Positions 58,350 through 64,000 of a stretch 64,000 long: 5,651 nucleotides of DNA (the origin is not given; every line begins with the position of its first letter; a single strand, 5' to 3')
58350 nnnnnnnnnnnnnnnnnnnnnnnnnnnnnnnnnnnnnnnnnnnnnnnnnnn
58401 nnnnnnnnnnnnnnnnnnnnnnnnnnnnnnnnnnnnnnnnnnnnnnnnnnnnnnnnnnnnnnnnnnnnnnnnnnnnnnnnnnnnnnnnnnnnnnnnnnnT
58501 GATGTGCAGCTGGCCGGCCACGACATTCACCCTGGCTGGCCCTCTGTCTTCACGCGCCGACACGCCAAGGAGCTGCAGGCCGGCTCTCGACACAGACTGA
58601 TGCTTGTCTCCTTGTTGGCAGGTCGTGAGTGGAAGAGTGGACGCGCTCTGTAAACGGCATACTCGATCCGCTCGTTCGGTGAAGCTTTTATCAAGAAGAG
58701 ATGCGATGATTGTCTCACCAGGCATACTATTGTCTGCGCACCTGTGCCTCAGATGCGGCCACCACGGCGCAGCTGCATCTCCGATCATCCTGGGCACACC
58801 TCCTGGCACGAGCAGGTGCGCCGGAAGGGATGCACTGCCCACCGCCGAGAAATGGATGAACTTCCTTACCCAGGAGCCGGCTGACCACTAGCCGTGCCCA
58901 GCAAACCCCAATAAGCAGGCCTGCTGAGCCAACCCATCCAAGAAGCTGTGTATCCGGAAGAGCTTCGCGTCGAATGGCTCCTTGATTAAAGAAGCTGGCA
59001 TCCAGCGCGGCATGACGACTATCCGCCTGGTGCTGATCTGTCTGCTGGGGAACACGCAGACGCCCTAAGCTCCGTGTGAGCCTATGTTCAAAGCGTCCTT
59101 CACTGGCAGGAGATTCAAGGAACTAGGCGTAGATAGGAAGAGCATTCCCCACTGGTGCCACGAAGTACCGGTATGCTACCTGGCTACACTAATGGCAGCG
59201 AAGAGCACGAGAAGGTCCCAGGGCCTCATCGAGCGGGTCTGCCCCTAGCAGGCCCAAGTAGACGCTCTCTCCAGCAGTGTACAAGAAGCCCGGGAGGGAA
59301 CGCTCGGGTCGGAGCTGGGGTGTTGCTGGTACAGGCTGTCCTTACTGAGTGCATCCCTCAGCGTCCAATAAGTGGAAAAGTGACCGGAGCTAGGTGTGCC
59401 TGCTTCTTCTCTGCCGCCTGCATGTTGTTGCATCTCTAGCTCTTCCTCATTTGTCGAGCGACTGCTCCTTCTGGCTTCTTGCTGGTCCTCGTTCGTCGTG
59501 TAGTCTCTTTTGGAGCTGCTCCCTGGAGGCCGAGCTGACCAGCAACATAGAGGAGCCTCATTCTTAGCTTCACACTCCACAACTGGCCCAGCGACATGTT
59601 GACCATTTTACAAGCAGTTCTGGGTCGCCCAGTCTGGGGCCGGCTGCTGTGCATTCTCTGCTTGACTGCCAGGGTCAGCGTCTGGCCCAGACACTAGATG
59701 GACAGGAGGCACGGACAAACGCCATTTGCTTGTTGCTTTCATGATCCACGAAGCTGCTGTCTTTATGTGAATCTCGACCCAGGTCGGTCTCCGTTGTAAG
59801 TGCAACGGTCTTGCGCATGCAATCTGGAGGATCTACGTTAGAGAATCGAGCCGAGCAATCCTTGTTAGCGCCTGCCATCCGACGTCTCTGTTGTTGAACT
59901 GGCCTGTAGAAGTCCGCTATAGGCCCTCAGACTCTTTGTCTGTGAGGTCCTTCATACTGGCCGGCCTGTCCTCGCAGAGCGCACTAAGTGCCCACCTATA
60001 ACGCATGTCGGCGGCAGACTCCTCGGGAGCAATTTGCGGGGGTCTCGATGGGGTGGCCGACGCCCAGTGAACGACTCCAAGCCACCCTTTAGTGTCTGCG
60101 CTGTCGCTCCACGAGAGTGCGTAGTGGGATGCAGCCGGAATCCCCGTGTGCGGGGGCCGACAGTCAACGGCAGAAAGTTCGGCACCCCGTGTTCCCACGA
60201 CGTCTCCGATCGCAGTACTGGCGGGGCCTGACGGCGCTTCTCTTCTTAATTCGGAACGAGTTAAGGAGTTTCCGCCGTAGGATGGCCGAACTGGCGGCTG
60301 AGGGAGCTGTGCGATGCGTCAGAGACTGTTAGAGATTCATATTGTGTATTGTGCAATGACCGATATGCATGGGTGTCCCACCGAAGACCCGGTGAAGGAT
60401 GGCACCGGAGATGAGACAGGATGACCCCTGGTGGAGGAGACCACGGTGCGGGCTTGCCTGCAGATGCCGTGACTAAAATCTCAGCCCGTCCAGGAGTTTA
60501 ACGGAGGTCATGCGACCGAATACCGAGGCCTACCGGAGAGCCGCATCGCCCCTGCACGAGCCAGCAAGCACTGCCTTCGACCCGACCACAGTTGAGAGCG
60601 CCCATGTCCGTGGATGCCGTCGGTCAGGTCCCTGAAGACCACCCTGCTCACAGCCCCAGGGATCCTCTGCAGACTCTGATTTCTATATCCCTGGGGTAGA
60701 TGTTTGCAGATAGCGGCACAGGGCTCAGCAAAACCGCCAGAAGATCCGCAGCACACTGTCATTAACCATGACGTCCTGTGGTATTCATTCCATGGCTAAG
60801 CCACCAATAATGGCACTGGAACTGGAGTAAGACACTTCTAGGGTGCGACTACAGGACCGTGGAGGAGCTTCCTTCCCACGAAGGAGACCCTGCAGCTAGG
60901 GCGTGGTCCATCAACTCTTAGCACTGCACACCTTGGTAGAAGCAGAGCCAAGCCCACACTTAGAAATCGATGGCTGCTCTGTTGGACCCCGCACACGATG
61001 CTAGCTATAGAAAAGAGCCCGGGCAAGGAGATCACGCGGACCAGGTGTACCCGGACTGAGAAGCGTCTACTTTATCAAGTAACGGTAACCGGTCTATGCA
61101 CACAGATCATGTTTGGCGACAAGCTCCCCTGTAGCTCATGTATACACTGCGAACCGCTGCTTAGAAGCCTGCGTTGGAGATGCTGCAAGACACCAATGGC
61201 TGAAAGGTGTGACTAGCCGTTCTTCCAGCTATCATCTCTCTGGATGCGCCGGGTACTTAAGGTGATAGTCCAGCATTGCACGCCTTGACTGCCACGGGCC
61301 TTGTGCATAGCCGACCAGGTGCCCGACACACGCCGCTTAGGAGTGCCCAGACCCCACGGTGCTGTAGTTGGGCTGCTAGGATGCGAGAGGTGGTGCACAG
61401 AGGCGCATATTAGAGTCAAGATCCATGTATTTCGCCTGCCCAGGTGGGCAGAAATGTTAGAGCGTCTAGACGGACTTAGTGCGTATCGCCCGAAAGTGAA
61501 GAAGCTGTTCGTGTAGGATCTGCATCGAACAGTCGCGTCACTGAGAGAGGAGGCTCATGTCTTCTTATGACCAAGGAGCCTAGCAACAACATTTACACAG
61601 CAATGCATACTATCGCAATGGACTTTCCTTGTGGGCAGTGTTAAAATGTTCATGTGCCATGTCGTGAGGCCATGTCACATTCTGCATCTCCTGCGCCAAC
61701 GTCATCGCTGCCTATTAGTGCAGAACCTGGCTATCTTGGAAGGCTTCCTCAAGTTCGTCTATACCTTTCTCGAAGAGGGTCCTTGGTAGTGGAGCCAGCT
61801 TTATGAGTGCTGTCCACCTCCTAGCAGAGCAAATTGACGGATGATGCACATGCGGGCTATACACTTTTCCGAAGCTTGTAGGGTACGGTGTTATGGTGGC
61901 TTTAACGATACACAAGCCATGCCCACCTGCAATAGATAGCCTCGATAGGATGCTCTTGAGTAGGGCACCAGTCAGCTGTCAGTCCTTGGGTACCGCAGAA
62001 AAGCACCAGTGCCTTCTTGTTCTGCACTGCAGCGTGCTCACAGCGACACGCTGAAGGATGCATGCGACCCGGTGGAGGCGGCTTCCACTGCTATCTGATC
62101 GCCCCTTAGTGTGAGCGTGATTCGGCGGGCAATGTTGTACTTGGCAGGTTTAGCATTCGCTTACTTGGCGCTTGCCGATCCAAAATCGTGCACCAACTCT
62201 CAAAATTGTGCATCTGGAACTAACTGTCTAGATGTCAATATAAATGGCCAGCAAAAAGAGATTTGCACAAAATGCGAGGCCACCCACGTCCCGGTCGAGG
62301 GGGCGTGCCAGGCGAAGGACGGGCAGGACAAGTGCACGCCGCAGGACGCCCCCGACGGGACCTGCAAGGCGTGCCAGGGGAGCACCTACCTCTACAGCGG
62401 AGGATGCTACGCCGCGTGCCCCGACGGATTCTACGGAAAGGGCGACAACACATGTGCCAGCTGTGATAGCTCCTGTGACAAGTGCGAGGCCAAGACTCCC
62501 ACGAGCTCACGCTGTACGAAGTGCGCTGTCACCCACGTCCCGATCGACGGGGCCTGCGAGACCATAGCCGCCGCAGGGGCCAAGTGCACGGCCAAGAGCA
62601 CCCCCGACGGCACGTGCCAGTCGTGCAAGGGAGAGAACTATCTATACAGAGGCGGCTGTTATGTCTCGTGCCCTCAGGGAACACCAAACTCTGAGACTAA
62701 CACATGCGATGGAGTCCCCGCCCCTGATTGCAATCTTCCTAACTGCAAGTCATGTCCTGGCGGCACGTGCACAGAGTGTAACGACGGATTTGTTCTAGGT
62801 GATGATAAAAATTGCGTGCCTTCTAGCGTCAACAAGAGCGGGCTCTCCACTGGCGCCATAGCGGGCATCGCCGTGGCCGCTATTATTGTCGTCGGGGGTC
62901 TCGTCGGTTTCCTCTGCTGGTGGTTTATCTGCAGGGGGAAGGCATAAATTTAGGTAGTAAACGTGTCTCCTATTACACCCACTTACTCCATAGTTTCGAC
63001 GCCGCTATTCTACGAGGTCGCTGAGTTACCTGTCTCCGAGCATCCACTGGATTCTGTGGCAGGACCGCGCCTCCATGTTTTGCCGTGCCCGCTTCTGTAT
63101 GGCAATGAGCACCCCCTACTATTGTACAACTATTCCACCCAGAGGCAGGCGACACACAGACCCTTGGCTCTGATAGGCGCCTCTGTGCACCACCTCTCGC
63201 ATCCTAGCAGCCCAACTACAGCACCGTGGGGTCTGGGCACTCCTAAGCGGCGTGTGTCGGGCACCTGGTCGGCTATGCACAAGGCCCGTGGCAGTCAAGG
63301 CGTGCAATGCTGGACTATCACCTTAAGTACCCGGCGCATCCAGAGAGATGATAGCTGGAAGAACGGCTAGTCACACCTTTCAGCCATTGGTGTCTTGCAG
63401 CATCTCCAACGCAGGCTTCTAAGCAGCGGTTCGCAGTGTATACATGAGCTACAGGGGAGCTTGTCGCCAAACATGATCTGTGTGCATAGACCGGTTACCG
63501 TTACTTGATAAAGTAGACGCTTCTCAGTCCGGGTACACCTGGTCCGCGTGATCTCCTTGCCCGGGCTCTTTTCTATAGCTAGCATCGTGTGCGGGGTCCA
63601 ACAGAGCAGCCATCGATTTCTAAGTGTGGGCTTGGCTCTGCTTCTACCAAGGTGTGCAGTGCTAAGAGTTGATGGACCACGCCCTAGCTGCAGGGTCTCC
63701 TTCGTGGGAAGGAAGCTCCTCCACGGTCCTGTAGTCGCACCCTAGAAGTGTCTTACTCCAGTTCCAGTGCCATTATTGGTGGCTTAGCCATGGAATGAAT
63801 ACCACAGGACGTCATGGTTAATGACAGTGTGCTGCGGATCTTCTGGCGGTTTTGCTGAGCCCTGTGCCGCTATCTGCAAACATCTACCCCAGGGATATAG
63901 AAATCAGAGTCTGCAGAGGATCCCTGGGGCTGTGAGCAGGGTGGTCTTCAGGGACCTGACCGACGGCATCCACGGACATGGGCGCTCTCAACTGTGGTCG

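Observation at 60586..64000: Intact VSP gene sitting in the loop of a second inverted repeat (at least 829 bp arms, extending past the window)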

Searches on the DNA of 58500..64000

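Call 51: search_rna_families(source=window, start=58500, end=64000, threshold=evalue, max_evalue=1)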
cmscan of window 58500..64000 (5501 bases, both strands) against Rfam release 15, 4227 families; matches with E-value up to 1: 1.
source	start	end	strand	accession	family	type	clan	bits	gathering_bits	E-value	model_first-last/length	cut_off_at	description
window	60174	60293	-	RF00001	5S_rRNA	Gene; rRNA;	CL00113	88.3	38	1.3e-18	1-120/120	no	5S ribosomal RNA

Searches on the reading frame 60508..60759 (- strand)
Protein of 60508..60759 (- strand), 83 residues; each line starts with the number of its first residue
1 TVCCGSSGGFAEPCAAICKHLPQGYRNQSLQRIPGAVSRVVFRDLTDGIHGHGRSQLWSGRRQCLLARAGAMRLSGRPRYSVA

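Call 57: search_protein_families(library=pfam, proteins=[window:60508-60759:-], max_evalue=5)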
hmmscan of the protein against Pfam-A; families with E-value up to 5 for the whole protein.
window:60508-60759:- (83 aa): 0 families

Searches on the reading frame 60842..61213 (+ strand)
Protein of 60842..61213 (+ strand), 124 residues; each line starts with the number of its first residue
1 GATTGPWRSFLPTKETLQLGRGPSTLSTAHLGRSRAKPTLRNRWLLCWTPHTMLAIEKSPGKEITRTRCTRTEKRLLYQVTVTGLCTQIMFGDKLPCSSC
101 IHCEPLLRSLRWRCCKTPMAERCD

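Call 66: search_protein_families(library=pfam, proteins=[window:60842-61213:+], max_evalue=0.1)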
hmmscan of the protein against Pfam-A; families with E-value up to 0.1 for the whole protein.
window:60842-61213:+ (124 aa): 0 families

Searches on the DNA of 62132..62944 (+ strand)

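Call 30: search_rna_families(sources=[L001, L002, L003], threshold=gathering)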
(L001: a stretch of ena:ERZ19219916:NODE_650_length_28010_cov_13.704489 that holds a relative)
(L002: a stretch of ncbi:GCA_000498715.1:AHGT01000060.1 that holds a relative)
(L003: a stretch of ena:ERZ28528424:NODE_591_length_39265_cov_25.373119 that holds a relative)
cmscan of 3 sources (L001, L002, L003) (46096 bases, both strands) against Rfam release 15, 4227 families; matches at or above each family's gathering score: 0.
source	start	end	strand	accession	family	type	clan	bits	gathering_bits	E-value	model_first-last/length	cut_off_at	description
